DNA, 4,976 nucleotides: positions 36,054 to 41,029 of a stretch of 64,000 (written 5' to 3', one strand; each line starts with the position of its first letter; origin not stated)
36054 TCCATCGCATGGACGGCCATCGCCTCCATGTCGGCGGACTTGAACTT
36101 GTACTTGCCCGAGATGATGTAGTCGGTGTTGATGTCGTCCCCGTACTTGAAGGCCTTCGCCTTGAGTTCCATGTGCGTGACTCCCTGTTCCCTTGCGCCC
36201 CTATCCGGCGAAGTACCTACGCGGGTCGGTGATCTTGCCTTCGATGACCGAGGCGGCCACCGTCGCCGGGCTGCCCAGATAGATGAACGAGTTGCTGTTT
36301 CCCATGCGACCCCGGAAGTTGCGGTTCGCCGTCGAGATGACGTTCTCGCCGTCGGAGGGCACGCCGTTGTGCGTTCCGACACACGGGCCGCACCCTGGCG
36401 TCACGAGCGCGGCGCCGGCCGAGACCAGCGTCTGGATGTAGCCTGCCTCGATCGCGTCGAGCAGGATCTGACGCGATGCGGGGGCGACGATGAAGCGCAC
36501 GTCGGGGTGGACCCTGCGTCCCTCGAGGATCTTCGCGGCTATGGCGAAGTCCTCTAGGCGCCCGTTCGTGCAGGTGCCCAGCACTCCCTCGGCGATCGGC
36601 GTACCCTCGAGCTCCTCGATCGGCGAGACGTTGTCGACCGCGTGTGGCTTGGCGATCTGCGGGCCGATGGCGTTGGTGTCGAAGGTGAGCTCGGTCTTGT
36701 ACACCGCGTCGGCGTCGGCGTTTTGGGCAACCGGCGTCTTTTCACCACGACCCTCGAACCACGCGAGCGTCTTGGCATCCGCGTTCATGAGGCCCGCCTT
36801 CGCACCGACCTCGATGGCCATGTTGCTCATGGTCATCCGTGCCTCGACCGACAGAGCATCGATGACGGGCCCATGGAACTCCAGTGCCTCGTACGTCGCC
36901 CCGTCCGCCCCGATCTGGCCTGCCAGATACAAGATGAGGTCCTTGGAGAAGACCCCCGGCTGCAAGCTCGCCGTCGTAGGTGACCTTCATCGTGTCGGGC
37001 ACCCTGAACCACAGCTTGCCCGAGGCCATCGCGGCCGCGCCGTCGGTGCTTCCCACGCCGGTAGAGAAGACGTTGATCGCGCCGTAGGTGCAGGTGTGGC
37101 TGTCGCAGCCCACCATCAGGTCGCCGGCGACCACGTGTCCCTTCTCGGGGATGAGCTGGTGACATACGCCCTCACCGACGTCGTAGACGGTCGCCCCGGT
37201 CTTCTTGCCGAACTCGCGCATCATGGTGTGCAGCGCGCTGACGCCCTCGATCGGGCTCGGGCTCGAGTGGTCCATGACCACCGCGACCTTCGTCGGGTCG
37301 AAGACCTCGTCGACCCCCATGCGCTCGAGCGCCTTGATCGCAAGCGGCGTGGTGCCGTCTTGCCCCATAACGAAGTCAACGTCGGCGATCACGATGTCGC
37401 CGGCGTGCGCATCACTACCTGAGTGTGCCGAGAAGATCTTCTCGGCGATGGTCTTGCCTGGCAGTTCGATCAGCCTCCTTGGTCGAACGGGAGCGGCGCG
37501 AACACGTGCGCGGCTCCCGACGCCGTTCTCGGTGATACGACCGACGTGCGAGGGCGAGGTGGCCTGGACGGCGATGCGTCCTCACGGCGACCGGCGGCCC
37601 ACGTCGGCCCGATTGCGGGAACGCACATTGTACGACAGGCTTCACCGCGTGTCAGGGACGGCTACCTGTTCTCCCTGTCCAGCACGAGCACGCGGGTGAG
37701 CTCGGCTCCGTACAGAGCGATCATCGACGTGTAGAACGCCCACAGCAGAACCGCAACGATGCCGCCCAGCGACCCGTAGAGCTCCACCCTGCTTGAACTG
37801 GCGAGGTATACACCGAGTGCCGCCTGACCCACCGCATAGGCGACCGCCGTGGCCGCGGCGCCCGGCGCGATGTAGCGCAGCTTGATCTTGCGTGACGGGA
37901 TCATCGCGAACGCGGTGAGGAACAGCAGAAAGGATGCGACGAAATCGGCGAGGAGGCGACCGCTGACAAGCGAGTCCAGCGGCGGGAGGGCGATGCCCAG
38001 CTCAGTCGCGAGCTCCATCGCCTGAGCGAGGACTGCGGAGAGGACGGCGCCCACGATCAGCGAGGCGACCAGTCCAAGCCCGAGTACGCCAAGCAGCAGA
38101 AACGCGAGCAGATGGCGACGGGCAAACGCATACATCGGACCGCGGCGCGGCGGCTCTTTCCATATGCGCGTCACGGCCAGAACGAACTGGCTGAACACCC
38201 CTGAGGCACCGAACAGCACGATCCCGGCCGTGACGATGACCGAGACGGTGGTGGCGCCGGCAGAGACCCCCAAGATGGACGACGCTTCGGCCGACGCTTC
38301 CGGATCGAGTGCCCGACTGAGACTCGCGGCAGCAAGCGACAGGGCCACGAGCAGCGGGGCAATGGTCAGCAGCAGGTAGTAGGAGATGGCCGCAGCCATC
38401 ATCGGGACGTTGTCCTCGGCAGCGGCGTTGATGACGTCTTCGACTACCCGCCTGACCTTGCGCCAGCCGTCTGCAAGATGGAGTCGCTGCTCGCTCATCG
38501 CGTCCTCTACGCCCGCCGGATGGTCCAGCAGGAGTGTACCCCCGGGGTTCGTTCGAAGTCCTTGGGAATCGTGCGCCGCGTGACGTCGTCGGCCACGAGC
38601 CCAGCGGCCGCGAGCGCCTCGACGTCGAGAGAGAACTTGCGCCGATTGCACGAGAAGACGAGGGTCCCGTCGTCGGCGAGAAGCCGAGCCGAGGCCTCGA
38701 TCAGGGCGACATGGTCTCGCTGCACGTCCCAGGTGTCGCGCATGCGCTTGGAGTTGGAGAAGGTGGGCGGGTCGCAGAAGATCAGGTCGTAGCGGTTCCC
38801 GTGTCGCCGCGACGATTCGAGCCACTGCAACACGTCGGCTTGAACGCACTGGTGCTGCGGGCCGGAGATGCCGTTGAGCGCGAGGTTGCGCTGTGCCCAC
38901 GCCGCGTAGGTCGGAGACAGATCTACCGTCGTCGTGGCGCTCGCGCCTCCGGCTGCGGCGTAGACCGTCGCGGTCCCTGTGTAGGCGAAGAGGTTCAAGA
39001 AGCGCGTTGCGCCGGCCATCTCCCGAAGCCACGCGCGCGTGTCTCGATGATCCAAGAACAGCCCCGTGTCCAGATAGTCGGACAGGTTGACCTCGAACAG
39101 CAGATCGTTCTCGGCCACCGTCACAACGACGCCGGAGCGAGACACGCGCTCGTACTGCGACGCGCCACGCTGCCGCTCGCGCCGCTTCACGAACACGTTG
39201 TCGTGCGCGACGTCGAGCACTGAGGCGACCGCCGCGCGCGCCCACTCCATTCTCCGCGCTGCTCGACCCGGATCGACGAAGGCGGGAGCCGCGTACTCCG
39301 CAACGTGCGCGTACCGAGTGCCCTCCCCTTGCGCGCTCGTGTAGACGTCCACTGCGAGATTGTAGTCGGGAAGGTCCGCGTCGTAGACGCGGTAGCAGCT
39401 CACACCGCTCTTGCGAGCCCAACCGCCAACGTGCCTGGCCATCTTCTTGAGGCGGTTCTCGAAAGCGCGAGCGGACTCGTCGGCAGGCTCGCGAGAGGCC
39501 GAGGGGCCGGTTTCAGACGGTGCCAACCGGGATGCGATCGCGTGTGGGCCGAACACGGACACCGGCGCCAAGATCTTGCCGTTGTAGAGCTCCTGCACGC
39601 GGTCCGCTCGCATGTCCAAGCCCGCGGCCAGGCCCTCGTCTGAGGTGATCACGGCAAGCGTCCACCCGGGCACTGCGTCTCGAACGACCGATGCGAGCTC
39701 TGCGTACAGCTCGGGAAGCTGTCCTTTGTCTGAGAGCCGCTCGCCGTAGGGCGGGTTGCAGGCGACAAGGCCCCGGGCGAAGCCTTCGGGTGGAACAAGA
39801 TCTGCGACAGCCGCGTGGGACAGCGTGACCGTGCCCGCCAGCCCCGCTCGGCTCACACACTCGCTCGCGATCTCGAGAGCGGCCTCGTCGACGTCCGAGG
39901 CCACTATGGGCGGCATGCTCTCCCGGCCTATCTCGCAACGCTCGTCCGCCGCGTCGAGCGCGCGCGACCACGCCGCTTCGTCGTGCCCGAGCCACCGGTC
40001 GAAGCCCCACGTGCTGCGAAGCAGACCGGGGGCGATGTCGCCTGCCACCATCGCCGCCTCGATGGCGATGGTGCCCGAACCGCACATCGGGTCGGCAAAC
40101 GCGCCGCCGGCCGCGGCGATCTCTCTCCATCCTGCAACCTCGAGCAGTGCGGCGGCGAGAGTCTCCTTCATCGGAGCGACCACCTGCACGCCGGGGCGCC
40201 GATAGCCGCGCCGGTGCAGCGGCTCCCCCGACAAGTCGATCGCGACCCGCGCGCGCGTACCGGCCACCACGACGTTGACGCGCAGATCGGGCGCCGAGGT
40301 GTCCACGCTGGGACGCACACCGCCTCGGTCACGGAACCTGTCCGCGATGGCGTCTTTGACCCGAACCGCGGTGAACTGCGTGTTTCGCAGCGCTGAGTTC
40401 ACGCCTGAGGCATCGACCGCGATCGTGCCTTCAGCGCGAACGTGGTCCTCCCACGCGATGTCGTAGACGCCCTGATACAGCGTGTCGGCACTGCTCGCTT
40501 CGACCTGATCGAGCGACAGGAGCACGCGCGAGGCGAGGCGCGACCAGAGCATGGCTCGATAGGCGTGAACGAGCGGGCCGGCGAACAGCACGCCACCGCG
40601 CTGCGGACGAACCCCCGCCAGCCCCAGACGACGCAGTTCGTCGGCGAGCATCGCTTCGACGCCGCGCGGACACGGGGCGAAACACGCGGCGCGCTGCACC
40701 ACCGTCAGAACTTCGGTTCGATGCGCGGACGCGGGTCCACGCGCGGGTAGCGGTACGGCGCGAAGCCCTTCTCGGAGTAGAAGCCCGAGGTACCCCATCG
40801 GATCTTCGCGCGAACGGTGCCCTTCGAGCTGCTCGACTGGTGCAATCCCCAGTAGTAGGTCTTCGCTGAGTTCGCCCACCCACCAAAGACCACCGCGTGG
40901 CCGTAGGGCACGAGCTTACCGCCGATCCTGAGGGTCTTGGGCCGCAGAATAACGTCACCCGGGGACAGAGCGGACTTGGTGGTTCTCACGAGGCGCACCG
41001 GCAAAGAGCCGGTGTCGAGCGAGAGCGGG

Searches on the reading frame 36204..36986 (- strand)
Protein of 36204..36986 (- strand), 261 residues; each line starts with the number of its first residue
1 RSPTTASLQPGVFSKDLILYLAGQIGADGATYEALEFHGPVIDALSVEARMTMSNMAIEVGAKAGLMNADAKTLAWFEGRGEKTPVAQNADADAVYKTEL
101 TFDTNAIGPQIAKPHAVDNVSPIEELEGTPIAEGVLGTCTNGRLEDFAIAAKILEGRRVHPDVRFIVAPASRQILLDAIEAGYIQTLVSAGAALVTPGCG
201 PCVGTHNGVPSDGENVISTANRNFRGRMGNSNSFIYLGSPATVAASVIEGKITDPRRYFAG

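Call 59: search_protein_families(library=pfam, proteins=[window:36204-36986:-], max_evalue=0.00001)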
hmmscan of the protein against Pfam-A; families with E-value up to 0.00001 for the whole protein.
window:36204-36986:- (261 aa): 1 family
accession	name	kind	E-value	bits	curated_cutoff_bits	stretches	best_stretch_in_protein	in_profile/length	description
PF00330.25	Aconitase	-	4.4e-64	217.6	28.7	1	6-250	173-463/463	Aconitase family (aconitate hydratase)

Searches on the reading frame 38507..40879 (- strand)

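Call 59: search_protein_families(library=pfam, proteins=[window:38507-40879:-], max_evalue=0.00001)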
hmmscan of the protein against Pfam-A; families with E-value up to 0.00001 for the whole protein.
window:38507-40879:- (790 aa): 6 families
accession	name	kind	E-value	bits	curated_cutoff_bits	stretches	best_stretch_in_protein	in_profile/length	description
PF01170.24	UPF0020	-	5.2e-41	141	22.3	1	231-436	6-191/197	RMKL-like, methyltransferase domain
PF10672.15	Methyltrans_SAM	-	5.5e-20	72.2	27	1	579-746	79-240/286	S-adenosylmethionine-dependent methyltransferase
PF22020.1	RlmL_1st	-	1.5e-19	70.2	27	1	66-120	2-55/55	RlmL ferredoxin-like domain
PF02926.22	THUMP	-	3.2e-18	66.4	20.6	1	129-215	2-84/84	THUMP domain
PF03602.21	Cons_hypoth95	-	5.2e-10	39.7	24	1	617-716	35-132/182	Conserved hypothetical protein 95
PF13649.12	Methyltransf_25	-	1.8e-06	29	27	0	634-702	8-70/97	Methyltransferase domain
